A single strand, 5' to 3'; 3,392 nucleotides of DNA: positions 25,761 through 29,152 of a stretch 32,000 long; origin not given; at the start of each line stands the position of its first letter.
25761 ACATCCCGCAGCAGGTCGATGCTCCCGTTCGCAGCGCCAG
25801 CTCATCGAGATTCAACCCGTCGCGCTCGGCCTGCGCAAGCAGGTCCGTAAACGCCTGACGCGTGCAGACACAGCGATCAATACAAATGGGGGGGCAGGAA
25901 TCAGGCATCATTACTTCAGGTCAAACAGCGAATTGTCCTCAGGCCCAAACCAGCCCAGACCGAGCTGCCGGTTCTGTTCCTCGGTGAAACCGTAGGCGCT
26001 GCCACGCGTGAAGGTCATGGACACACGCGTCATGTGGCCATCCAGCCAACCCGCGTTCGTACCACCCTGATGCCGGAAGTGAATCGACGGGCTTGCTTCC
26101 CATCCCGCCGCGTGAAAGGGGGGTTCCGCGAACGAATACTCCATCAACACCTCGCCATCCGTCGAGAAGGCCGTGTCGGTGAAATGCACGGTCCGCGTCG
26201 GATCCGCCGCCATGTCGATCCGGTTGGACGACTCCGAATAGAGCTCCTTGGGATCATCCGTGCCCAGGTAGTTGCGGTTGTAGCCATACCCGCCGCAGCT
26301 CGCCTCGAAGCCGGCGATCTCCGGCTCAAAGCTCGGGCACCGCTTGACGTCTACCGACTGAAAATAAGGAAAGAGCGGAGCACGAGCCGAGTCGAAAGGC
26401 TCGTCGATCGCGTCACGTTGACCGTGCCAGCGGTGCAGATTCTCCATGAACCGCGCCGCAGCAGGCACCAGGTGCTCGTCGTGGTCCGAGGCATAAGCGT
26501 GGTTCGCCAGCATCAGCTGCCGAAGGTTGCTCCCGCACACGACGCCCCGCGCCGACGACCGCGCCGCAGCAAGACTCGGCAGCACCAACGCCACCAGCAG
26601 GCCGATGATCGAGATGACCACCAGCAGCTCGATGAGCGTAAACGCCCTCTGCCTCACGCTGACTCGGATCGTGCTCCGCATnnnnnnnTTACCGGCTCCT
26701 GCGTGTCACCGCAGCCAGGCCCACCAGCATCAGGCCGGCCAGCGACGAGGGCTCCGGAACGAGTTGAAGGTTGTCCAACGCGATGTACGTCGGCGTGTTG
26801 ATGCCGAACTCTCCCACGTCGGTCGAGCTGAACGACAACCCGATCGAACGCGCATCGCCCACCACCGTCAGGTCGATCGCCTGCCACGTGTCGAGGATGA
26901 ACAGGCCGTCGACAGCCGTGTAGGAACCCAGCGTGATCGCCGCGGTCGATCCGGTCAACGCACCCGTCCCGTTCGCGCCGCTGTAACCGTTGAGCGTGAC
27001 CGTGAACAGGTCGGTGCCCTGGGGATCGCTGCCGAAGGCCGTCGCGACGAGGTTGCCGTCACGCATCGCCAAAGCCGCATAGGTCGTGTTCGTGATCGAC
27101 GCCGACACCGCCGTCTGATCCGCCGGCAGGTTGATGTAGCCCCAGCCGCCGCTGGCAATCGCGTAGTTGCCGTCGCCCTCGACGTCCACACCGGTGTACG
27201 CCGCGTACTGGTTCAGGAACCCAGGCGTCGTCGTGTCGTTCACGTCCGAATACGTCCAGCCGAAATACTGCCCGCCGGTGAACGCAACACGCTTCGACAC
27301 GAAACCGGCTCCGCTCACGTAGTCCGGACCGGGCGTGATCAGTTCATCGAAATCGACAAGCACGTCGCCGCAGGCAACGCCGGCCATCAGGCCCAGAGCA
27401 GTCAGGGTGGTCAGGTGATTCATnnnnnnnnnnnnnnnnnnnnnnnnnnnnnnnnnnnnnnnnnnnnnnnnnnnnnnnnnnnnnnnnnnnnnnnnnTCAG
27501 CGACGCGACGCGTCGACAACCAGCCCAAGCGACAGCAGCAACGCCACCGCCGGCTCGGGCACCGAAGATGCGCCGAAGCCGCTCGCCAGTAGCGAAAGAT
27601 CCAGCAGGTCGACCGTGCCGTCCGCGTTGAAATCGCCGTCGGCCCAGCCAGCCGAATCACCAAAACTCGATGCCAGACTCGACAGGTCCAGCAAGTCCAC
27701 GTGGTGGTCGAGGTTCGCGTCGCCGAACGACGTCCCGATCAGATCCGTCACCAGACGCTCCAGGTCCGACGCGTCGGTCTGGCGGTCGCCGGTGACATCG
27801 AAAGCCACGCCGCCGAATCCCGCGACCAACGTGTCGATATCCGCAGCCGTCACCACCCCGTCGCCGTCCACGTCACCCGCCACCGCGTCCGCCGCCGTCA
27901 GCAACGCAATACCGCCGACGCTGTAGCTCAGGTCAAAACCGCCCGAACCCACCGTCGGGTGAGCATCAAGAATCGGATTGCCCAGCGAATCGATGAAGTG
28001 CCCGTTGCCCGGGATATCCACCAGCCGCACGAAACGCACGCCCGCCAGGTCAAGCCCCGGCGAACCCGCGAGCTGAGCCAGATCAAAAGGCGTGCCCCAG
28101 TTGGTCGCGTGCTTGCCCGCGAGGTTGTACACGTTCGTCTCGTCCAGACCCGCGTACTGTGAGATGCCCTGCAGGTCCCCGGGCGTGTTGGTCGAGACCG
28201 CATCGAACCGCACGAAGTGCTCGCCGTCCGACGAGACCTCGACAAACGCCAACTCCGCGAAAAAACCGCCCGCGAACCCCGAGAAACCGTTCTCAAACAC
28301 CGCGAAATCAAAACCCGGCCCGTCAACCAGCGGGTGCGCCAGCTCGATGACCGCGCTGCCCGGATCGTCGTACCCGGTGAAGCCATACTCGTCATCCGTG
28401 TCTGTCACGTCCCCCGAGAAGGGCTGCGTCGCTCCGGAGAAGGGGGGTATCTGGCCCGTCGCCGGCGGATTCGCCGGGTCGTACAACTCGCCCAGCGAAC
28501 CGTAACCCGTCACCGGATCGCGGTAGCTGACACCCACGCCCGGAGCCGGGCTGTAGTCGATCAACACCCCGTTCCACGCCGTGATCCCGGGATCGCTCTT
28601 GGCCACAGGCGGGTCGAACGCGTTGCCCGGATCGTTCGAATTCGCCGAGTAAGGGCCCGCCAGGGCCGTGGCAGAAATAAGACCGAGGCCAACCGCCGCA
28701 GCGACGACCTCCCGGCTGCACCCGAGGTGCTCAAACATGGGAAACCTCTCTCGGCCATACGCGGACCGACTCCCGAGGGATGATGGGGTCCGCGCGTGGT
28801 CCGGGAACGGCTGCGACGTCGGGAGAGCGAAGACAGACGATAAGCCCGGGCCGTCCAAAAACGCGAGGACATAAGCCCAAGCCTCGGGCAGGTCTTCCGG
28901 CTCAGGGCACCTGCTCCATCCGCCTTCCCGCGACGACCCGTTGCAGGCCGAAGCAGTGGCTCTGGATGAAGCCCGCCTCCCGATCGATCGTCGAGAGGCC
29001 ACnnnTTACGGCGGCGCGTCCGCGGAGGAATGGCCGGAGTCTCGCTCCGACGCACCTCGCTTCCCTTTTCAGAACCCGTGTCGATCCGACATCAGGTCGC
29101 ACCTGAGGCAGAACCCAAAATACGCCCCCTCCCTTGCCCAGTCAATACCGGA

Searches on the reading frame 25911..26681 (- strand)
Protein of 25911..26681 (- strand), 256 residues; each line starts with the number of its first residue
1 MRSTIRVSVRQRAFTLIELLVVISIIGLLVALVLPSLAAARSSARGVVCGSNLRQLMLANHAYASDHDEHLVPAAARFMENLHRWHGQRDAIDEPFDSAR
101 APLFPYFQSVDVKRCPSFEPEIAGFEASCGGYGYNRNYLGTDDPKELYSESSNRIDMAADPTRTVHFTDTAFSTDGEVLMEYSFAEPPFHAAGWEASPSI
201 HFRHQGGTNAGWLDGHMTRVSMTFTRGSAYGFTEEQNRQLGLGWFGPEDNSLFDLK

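Call 56: search_protein_families(library=pfam, proteins=[window:25911-26681:-], max_evalue=0.0001)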
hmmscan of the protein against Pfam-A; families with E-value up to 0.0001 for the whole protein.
window:25911-26681:- (256 aa): 2 families
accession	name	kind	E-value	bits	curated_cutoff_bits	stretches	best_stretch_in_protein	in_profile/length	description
PF07963.17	N_methyl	-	2.6e-07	30.4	21.2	1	10-34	3-27/27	Prokaryotic N-terminal methylation motif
PF07596.16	SBP_bac_10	-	8.4e-05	23.2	23.3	0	39-69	2-32/268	Protein of unknown function (DUF1559)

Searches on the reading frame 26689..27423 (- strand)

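Call 56: search_protein_families(library=pfam, proteins=[window:26689-27423:-], max_evalue=0.0001)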
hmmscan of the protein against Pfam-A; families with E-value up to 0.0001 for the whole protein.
window:26689-27423:- (244 aa): 1 family
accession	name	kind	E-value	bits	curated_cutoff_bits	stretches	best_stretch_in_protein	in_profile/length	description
PF14717.12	DUF4465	-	5.8e-32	111.9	25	1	52-219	5-176/176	Domain of unknown function (DUF4465)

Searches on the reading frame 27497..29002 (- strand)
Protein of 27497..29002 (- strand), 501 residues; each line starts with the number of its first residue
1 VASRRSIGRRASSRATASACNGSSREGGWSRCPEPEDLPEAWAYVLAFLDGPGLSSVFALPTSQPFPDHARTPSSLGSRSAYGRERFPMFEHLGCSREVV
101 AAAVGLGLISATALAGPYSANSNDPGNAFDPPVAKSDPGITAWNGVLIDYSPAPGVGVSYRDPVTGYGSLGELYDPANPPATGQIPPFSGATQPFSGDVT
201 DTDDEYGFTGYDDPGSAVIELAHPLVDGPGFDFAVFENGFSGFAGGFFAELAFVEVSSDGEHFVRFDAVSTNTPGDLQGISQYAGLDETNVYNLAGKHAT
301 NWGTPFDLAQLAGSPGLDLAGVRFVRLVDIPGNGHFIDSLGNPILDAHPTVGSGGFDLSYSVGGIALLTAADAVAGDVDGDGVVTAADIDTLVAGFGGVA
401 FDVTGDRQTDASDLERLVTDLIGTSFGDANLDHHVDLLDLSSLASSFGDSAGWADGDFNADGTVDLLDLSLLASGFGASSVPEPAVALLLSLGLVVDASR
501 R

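Call 56: search_protein_families(library=pfam, proteins=[window:27497-29002:-], max_evalue=0.0001)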
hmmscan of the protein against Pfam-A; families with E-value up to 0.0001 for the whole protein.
window:27497-29002:- (501 aa): 1 family
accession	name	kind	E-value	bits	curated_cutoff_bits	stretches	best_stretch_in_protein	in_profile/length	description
PF00404.24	Dockerin_1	-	5.2e-07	30.2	22.9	0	427-472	2-52/57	Dockerin type I domain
